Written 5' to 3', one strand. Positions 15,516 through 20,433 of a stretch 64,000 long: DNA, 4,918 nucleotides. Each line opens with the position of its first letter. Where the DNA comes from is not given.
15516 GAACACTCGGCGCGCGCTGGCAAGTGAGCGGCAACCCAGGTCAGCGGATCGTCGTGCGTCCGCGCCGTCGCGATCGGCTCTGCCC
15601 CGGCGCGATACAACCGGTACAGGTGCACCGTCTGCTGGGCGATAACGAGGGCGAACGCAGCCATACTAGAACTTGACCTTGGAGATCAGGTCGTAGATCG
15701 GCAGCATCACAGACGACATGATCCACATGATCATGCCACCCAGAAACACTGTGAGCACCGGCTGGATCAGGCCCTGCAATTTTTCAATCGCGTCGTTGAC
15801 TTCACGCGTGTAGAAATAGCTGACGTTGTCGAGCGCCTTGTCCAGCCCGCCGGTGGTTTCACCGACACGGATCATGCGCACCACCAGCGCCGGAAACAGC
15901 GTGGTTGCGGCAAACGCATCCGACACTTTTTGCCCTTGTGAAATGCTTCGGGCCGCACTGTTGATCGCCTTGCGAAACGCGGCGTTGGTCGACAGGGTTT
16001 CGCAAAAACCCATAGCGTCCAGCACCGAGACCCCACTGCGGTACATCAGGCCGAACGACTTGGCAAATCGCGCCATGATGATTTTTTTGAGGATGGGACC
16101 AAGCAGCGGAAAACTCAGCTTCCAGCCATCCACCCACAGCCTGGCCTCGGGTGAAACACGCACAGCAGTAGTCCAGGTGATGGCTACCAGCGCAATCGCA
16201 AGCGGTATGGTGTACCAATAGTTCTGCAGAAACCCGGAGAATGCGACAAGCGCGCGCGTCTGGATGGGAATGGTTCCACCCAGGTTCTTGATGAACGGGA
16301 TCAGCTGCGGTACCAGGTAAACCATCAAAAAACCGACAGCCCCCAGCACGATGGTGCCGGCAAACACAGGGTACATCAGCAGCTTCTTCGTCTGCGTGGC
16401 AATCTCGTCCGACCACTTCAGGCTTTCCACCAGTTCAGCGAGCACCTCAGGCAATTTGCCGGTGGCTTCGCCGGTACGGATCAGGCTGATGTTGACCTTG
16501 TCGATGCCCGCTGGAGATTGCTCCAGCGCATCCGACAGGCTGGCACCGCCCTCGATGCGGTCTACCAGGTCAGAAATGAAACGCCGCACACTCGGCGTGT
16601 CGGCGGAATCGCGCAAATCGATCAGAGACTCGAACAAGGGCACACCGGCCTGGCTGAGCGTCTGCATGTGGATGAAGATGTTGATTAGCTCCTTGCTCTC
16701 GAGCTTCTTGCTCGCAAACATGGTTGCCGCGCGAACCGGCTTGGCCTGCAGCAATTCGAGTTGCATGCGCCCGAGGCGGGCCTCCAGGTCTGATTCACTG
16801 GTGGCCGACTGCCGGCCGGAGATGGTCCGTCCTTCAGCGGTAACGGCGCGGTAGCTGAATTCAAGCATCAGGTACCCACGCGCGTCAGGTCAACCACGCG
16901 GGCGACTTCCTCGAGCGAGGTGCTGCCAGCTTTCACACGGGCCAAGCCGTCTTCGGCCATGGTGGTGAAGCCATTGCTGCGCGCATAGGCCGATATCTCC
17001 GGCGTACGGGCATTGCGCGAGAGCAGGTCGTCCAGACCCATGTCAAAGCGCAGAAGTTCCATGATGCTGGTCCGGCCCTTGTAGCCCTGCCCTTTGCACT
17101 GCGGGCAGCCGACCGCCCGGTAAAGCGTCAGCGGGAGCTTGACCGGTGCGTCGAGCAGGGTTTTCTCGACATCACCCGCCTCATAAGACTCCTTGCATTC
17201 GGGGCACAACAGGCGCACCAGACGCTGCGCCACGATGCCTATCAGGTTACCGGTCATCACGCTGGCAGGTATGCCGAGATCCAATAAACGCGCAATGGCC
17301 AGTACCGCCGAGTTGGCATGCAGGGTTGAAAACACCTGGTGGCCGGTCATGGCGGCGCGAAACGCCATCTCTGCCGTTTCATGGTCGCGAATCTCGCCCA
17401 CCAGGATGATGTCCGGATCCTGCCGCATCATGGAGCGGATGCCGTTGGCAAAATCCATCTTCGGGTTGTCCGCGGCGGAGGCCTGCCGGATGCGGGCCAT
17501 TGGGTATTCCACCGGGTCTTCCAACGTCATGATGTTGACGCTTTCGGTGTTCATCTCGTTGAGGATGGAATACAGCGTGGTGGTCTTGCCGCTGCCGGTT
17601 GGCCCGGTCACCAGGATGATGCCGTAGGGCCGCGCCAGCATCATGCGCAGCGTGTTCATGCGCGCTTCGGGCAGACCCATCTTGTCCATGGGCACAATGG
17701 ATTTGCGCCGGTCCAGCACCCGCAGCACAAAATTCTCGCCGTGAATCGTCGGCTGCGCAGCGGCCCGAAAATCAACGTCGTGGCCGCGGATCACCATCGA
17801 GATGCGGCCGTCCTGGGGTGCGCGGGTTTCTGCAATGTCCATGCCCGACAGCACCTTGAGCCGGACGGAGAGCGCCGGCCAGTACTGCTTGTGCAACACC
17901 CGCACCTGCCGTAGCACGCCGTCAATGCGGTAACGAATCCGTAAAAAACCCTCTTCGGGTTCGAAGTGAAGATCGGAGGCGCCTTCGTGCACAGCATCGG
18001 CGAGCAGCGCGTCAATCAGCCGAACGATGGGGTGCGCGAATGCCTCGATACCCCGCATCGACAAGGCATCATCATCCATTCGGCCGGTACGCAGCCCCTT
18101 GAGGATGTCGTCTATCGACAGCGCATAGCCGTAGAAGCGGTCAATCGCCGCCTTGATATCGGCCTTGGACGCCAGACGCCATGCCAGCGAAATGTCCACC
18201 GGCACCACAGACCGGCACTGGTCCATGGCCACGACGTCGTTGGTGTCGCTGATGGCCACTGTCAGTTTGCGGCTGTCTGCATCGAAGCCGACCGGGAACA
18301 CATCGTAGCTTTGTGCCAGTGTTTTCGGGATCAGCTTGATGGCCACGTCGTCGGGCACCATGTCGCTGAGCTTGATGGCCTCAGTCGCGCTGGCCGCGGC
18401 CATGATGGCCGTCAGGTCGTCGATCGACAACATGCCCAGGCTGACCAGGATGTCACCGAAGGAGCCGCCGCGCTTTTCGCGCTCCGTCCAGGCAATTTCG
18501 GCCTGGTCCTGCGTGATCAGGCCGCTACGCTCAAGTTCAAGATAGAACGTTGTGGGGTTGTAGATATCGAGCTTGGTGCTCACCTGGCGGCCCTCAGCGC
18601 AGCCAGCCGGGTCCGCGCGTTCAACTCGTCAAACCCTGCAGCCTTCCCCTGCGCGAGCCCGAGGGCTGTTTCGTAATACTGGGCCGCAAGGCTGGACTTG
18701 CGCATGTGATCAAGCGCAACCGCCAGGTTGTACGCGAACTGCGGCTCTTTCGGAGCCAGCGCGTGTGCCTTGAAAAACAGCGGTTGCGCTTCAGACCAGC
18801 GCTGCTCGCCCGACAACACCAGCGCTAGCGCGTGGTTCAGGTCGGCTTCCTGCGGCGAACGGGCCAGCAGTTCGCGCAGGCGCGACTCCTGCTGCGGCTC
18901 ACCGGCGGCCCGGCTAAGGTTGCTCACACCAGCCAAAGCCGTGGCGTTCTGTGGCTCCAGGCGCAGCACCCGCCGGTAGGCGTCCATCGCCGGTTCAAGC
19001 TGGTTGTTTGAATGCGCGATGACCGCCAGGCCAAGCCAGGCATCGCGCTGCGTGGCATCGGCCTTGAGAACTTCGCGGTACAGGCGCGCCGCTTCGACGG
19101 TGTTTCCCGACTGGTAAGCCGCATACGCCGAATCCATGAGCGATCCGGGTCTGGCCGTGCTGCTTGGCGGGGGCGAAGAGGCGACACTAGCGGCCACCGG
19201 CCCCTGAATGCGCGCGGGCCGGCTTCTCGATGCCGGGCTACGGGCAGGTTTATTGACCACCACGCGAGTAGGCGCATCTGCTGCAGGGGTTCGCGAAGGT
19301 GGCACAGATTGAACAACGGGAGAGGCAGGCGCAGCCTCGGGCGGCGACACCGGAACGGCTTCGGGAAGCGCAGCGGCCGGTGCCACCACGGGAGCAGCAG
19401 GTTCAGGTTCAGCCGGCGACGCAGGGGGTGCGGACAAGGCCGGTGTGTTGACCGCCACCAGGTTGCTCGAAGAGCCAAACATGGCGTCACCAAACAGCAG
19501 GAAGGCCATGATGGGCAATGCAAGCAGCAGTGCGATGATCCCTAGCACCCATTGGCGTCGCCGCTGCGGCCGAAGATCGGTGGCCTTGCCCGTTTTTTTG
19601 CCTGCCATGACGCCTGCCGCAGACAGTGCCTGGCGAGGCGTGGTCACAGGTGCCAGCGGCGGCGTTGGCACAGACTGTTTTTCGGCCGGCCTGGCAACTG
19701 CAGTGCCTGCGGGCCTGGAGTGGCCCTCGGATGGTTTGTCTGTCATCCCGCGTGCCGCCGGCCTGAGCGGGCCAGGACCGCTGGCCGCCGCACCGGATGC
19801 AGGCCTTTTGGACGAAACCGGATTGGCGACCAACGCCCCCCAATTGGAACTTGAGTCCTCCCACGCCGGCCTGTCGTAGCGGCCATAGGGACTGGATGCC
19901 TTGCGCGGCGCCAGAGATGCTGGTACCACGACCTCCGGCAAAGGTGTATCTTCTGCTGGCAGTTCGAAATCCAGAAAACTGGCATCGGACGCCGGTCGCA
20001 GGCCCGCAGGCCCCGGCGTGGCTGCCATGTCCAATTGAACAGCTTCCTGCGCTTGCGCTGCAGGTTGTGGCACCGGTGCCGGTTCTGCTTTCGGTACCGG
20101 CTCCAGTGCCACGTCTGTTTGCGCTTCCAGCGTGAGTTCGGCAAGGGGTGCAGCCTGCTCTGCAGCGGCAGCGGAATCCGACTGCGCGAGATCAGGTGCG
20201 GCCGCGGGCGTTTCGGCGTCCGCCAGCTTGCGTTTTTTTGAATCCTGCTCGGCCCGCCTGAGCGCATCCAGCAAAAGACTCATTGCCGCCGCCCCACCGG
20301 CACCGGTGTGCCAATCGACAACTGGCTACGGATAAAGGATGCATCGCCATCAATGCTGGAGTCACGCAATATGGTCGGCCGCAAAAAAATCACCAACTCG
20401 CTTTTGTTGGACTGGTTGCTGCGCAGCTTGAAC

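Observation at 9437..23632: MSHA-like pilus operon carrying its own miniature PrsK/PrsR-like two-component pair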

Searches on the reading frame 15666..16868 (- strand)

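Call 3: search_protein_families(library=pfam, proteins=[window:15666-16868:-], max_evalue=0.01)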
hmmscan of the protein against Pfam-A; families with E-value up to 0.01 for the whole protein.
window:15666-16868:- (400 aa): 1 family
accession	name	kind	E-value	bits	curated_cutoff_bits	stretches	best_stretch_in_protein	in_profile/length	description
PF00482.28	T2SSF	-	1.7e-48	164.1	25.2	2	268-390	1-125/125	Type II secretion system (T2SS), protein F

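Call 4: search_protein_families(library=ncbifam, proteins=[window:15666-16868:-], max_evalue=0.01)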
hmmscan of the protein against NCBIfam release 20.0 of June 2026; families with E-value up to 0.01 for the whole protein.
window:15666-16868:- (400 aa): 6 families
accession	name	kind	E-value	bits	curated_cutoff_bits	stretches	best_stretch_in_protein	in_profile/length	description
TIGR02120.1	GspF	equivalog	8.3e-87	292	424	1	4-396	1-399/401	type II secretion system inner membrane protein GspF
NF052606.1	T4PiliAsmPilCMyx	equivalog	6.4e-70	236.1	700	1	3-399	21-419/419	type IV pilus assembly protein PilC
NF052607.1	T4PiliAsmPilCThrm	equivalog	4.5e-67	226.9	700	1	3-397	3-403/406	type IV pilus assembly protein PilC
NF047826.1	T3SSXpsF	equivalog_domain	1.4e-64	218.4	650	1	1-397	1-403/405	type II secretion system protein XpsF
NF007861.0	PRK10573.1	equivalog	2.4e-56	191.5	401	1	4-394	7-394/401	protein transport protein HofC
NF041012.2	T4P_ComGB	equivalog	1.5e-40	139.5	240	1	62-395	4-331/332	competence type IV pilus assembly protein ComGB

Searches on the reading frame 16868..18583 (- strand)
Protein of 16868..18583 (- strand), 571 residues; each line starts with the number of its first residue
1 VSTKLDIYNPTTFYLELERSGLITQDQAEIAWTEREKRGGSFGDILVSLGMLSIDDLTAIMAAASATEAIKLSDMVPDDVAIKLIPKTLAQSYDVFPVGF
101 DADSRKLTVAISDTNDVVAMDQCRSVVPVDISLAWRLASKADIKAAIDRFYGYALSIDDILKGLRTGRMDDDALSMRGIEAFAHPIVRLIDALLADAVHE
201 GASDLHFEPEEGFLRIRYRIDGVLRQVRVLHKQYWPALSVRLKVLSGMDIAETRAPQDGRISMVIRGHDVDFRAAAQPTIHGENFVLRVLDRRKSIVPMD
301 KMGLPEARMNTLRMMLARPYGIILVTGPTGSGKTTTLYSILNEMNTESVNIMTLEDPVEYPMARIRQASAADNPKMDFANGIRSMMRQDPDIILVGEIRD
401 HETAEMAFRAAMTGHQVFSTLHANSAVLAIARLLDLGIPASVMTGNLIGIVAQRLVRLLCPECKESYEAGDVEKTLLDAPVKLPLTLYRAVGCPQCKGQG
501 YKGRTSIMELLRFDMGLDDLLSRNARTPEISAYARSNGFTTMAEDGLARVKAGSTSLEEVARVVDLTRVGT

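Call 3: search_protein_families(library=pfam, proteins=[window:16868-18583:-], max_evalue=0.01)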
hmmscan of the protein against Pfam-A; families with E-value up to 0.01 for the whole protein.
window:16868-18583:- (571 aa): 13 families
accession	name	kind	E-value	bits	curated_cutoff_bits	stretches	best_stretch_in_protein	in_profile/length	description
PF00437.27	T2SSE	-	1.3e-124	416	24.9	1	184-562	6-370/370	Type II/IV secretion system protein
PF05157.20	MshEN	-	2.4e-13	50.3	23.1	1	68-155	4-88/90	MshEN domain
PF13173.12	AAA_14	-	0.00026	21.4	27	1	322-412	4-85/129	AAA domain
PF13401.12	AAA_22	-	0.0004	21.1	27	1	320-357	5-42/130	AAA domain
PF12775.13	AAA_7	-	0.00048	20.2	25.8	1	307-354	20-67/181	P-loop containing dynein motor region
PF25199.1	nSTAND_NTPase5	-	0.00055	20.2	34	1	319-365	40-87/145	Novel STAND NTPase 5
PF00004.35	AAA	-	0.00089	20.1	21.2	1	323-400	1-68/131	ATPase family associated with various cellular activities (AAA)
PF13191.12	AAA_16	-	0.0017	19.3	32.6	1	318-360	23-63/167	AAA ATPase domain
PF20720.3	nSTAND3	-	0.0019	18.3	27.2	1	320-358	17-55/155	Novel STAND NTPase 3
PF13238.12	AAA_18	-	0.0052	17.7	29.4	0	323-411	1-93/128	AAA domain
PF03266.21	NTPase_1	-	0.0078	16.5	23.9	0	323-351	2-30/168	NTPase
PF02492.25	cobW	-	0.0078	16.2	20.7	0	322-352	2-33/180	CobW/HypB/UreG, nucleotide-binding domain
PF00005.33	ABC_tran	-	0.0096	17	25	0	322-360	13-51/137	ABC transporter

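Call 4: search_protein_families(library=ncbifam, proteins=[window:16868-18583:-], max_evalue=0.01)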
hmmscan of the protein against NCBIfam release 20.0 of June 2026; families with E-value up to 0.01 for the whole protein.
window:16868-18583:- (571 aa): 28 families (the best 25 are shown)
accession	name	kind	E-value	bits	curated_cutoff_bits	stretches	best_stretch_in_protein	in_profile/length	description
TIGR02533.1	type_II_gspE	equivalog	1.5e-148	495.5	630.25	1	84-563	3-485/486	type II secretion system ATPase GspE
TIGR02538.1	type_IV_pilB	equivalog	4.7e-147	491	675.65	1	17-564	6-562/564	type IV-A pilus assembly ATPase PilB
NF053534.1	T4PilAsmATPsTfpB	equivalog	1.9e-121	406.3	850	1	179-564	194-582/584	type IV pilus assembly ATPase TfpB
NF007755.0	PRK10436.1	equivalog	1.3e-120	403.2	617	1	99-565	21-460/465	type II secretion system protein GspE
NF041000.1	ATPase_ComGA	equivalog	4.2e-71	239.1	300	1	192-457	2-266/267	competence type IV pilus ATPase ComGA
TIGR01420.1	pilT_fam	subfamily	7.4e-53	180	319.1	1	190-457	2-269/343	PilT/PilU family type 4a pilus ATPase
TIGR02525.1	plasmid_TraJ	equivalog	5.3e-26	91.4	368.3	1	259-436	90-272/372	plasmid transfer ATPase TraJ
TIGR02524.1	dot_icm_DotB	equivalog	3.4e-23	82.4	463.3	1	299-451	117-273/358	Dot/Icm type IV secretion system ATPase DotB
NF058587.1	archaellum_moto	equivalog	6.3e-21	74.7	550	1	280-443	234-405/527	archaellum flagellar ATPase motor FlaI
TIGR03819.1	heli_sec_ATPase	hypoth_equivalog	1.1e-17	64.3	373.15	1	232-441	93-305/340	TadA family conjugal transfer-associated ATPase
TIGR02782.1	TrbB_P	equivalog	2.6e-16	59.8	304.55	1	272-437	87-256/303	P-type conjugative transfer ATPase TrbB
NF010407.0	PRK13833.1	subfamily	1.4e-14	54.3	499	1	304-441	129-267/323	conjugal transfer protein TrbB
TIGR02788.1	VirB11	equivalog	1.4e-14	53.8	249.95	1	312-436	137-265/308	P-type DNA transfer ATPase VirB11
NF010469.0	PRK13894.1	subfamily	2.3e-12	46.9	508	1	321-435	150-266/320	conjugal transfer ATPase TrbB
NF053672.1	bindosome_BasE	exception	4.3e-10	38.9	1000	1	315-452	265-408/512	bindosome assembly system ATPase subunit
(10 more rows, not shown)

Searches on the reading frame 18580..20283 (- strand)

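Call 3: search_protein_families(library=pfam, proteins=[window:18580-20283:-], max_evalue=0.01)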
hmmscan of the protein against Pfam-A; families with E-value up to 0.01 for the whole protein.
window:18580-20283:- (567 aa): 12 families
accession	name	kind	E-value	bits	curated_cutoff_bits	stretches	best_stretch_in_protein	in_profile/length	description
PF00515.34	TPR_1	-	6e-11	42.1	27.8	1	414-446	2-34/34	Tetratricopeptide repeat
PF07719.23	TPR_2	-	3.8e-10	39.5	27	1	414-446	2-34/34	Tetratricopeptide repeat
PF14559.12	TPR_19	-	6.9e-10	39.5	25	1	390-450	2-62/68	Tetratricopeptide repeat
PF23914.1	TPR_CcmH_CycH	-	1.3e-08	35.3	42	1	403-513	40-154/158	Cytochrome c-type biogenesis protein H TPR domain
PF13432.12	TPR_16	-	3.8e-08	34.1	32.7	1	385-447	3-65/65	Tetratricopeptide repeat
PF13181.12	TPR_8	-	8.2e-08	32.3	25.7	1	414-446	2-34/34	Tetratricopeptide repeat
PF13176.12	TPR_7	-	6.5e-07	29.4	27.9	0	518-546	3-31/36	Tetratricopeptide repeat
PF13431.12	TPR_17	-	8.1e-07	29.3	24.4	0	508-533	7-32/34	Tetratricopeptide repeat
PF13428.12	TPR_14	-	2.2e-06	28.2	23.5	1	382-421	4-43/44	Tetratricopeptide repeat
PF13414.12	TPR_11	-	5e-06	26.6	26.8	0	424-450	5-31/42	TPR repeat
PF24575.1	TPR_Slam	-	0.00054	20.8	35.2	1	385-434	53-102/104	Surface lipoprotein assembly modifier, N-terminal TPR repeats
PF13174.12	TPR_6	-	0.002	19.1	26.3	0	414-445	1-32/33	Tetratricopeptide repeat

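Call 4: search_protein_families(library=ncbifam, proteins=[window:18580-20283:-], max_evalue=0.01)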
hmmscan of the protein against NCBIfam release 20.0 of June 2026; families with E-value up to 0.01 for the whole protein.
window:18580-20283:- (567 aa): 16 families
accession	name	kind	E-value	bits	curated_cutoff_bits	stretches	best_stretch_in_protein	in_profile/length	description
TIGR02917.1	PEP_TPR_lipo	equivalog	3.1e-15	55.1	312.2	2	420-552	710-841/899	XrtA/PEP-CTERM system TPR-repeat protein PrsT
TIGR02552.1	LcrH_SycD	equivalog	4.7e-14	52.3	104.8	2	384-451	23-90/136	SycD/LcrH family type III secretion system chaperone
NF040959.1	MamA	equivalog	5.6e-12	45.5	200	1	384-541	42-200/204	magnetosome protein MamA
NF008520.0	PRK11447.1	equivalog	3.2e-09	35.2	858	1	383-534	355-515/1157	cellulose synthase complex outer membrane protein BcsC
TIGR02521.1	type_IV_pilW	equivalog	8.2e-09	35.3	154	1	379-475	135-231/234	type IV pilus biogenesis/stability protein PilW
NF033920.0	C39_PA2778_fam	equivalog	1.1e-07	31.5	150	1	374-466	151-243/255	PA2778 family cysteine peptidase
NF033758.1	gliding_GltE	equivalog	2.4e-06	26.8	225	1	389-540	96-248/411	adventurous gliding motility TPR repeat lipoprotein GltE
TIGR03939.1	PGA_TPR_OMP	equivalog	1.8e-05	23.2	366.65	0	393-461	100-168/800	poly-beta-1,6 N-acetyl-D-glucosamine export porin PgaA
NF002725.1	PRK02603.1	equivalog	5e-05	23.4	143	1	387-468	43-127/173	photosystem I assembly protein Ycf3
TIGR00540.1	TPR_hemY_coli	hypoth_equivalog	6.6e-05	21.8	142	1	464-539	310-384/385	heme biosynthesis-associated TPR protein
NF033762.1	social_mot_Tgl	equivalog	0.00065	19.1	225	0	386-461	38-114/252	social motility TPR repeat lipoprotein Tgl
NF007302.0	PRK09782.1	equivalog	0.00068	17.7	1223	1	382-552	548-718/990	phage receptor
NF047371.1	FlcA_CTERM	equivalog_domain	0.0037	15.8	300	0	480-548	473-541/646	periplasmic flagellar collar protein FlcA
TIGR02795.1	tol_pal_ybgF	equivalog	0.0039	17.8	90.1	0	375-447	35-110/119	tol-pal system protein YbgF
NF008757.0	PRK11788.1-5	equivalog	0.0053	16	363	1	386-490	187-290/388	lipopolysaccharide assembly protein LapB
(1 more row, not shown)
